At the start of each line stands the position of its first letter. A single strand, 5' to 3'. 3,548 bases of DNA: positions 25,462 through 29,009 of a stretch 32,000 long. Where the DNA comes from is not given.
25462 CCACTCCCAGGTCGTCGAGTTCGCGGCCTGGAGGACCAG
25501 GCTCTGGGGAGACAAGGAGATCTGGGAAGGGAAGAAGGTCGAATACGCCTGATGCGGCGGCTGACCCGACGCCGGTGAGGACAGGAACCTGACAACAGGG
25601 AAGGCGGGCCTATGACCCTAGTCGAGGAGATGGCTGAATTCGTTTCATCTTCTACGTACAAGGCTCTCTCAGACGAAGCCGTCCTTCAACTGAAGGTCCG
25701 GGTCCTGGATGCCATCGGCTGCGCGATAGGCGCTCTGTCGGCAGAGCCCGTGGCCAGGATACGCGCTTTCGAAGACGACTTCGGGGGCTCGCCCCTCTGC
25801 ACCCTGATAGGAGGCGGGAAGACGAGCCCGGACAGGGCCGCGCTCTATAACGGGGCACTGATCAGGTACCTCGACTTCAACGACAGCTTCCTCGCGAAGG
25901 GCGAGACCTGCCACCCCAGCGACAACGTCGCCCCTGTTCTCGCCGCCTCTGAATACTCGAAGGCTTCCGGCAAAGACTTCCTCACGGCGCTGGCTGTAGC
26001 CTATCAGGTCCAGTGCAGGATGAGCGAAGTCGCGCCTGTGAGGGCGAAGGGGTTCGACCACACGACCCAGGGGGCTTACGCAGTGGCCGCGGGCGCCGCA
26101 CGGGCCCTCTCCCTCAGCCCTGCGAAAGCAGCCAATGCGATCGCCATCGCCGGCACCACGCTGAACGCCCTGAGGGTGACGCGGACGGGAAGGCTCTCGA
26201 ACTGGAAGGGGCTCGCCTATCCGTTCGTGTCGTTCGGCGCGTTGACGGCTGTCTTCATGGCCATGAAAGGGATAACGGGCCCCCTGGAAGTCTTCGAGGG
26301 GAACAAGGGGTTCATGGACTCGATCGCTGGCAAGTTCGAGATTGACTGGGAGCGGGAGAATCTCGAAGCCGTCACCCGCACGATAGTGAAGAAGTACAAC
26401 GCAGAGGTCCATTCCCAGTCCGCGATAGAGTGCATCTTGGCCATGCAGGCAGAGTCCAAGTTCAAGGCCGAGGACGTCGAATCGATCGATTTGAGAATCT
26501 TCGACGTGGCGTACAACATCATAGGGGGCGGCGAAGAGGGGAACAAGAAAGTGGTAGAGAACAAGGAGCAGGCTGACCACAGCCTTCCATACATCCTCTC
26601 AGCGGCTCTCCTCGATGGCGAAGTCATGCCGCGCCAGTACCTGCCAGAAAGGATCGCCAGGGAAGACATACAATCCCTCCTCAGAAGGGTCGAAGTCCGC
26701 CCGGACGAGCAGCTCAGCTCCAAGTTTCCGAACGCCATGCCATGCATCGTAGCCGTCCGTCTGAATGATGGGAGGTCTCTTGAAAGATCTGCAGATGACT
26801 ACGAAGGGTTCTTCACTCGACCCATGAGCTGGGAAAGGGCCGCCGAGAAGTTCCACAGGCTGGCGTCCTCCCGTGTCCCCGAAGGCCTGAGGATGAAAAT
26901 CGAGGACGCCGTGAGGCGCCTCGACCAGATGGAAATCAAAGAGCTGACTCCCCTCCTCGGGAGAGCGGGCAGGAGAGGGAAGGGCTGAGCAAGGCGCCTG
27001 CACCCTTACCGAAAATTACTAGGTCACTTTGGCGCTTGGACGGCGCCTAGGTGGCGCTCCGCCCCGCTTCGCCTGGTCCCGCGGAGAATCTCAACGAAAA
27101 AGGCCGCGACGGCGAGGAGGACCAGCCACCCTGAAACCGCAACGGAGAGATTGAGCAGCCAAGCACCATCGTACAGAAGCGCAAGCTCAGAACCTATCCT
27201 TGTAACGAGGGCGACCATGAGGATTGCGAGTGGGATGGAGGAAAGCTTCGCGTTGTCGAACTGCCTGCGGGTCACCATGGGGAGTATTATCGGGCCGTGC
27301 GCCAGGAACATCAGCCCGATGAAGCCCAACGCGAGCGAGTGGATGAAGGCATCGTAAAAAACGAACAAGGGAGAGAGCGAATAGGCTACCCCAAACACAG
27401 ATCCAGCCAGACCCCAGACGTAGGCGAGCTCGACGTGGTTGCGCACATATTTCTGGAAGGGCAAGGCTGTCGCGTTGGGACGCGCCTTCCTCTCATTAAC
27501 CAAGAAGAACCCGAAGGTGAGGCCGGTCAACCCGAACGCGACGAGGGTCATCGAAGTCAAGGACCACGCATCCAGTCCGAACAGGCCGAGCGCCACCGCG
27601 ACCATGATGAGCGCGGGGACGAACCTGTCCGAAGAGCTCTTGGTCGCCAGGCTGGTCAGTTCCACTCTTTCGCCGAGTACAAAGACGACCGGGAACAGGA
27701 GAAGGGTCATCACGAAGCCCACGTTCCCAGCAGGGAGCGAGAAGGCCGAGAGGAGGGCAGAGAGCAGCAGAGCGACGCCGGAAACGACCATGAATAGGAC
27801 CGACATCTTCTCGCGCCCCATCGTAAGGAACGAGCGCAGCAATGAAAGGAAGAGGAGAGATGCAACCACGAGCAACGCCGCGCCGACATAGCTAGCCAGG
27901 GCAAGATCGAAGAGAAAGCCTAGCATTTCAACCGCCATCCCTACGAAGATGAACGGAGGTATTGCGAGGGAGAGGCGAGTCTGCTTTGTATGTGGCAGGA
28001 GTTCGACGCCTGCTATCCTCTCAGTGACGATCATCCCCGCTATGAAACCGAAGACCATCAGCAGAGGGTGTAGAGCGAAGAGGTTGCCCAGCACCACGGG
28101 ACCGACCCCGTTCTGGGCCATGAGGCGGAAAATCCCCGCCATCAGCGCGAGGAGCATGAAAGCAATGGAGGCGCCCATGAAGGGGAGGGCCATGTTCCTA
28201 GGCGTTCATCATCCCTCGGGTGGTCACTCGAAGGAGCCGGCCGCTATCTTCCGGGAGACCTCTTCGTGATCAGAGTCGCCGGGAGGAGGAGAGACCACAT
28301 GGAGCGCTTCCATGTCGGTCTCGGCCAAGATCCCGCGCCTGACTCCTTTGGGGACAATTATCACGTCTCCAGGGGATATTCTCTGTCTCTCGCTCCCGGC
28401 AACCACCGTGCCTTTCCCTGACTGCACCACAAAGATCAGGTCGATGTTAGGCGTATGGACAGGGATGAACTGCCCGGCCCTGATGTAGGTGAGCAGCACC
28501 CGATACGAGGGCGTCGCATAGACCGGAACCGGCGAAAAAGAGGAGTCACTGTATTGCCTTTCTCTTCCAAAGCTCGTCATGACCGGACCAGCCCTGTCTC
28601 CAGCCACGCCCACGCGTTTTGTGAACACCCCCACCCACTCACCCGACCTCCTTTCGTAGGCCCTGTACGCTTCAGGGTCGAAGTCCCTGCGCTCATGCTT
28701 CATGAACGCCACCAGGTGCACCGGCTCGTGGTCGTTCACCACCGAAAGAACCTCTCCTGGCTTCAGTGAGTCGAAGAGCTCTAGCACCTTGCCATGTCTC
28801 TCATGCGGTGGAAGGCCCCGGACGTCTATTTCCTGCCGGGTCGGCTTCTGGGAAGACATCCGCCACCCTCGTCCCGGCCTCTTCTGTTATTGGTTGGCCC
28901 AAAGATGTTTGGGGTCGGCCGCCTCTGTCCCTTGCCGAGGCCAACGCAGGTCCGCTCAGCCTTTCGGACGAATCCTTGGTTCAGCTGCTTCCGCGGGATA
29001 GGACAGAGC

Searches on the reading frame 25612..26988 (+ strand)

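Call 11: search_protein_families(library=pfam, proteins=[window:25612-26988:+], max_evalue=0.01)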
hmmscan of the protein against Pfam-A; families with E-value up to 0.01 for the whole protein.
window:25612-26988:+ (458 aa): 2 families
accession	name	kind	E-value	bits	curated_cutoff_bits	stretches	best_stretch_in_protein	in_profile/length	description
PF03972.19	MmgE_PrpD_N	-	1.5e-71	240.9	32.1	1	5-246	1-243/244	MmgE/PrpD N-terminal domain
PF19305.4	MmgE_PrpD_C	-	6.8e-46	156.7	32.1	1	262-438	1-172/173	MmgE/PrpD C-terminal domain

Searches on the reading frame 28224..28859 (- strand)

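Call 11: search_protein_families(library=pfam, proteins=[window:28224-28859:-], max_evalue=0.01)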
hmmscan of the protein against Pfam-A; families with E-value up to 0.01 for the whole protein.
window:28224-28859:- (211 aa): 6 families
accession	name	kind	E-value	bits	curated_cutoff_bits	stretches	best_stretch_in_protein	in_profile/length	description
PF10006.14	DUF2249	-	1.6e-18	66.8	29.5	1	10-76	1-65/70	Uncharacterized conserved protein (DUF2249)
PF07883.17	Cupin_2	-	1.7e-07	31.3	27.2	1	130-187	9-68/70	Cupin domain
PF00190.28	Cupin_1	-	0.00019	21.5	22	1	128-188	43-110/151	Cupin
PF02311.25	AraC_binding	-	0.00058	20.1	21.1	1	132-176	16-60/135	AraC-like ligand binding domain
PF05899.18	Cupin_3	-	0.0032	17.6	23.5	1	142-173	28-60/74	EutQ-like cupin domain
PF21571.2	ArgZ-like_C_1st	-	0.0085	16.5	27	0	128-174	7-53/84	Arginine dihydrolase ArgZ-like, C-terminal, first region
